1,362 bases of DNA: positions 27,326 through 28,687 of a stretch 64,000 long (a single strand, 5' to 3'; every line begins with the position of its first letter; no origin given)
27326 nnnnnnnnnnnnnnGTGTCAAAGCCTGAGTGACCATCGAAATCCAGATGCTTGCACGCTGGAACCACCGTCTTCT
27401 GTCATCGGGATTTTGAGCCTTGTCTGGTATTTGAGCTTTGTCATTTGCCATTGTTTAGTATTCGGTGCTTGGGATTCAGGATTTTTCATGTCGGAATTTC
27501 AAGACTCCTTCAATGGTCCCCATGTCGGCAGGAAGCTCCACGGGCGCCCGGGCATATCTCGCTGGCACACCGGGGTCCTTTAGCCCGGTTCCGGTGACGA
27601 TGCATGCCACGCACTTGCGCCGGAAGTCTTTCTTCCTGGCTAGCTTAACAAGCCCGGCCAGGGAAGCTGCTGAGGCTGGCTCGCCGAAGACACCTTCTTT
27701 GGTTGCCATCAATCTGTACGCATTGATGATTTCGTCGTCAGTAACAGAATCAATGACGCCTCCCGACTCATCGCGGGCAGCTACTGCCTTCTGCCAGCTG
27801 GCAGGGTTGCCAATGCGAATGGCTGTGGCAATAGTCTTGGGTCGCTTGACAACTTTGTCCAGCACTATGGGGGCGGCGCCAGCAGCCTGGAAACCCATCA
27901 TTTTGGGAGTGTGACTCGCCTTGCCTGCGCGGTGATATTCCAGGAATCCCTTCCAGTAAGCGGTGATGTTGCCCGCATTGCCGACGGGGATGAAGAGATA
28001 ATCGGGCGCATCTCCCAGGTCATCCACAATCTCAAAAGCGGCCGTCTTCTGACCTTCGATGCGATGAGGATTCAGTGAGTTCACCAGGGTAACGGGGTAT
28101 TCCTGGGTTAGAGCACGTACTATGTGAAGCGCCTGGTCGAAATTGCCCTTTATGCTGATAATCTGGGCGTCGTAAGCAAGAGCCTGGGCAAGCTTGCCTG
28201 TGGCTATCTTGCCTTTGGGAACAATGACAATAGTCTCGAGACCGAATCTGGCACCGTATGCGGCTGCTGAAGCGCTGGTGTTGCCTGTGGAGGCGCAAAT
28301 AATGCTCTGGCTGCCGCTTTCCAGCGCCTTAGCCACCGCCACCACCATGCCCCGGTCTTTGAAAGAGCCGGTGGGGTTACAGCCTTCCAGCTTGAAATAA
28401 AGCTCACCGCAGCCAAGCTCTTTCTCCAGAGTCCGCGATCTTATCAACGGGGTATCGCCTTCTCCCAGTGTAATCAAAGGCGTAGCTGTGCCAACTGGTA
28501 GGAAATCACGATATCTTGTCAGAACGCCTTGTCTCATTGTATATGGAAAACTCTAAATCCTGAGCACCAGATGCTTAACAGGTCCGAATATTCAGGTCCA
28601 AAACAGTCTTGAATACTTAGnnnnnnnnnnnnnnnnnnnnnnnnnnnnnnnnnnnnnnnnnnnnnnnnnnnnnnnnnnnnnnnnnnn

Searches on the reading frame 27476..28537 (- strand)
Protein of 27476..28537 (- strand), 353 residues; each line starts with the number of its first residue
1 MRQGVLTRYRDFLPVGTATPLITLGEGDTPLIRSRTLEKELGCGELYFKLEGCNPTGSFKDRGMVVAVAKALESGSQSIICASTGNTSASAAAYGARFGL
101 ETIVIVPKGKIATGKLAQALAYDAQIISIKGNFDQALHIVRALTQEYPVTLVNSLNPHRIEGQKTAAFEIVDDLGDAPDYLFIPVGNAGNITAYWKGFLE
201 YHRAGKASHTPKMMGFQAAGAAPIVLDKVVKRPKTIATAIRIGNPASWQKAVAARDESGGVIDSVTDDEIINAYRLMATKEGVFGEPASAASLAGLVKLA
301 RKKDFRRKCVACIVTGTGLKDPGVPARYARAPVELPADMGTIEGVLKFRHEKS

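Call 23: search_protein_families(library=pfam, max_evalue=1e-8, proteins=[window:27476-28537:-])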
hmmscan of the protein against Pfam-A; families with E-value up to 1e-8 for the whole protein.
window:27476-28537:- (353 aa): 1 family
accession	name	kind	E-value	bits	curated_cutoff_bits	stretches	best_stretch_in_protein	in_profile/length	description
PF00291.31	PALP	-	4.2e-77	259.8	35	1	22-316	1-295/295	Pyridoxal-phosphate dependent enzyme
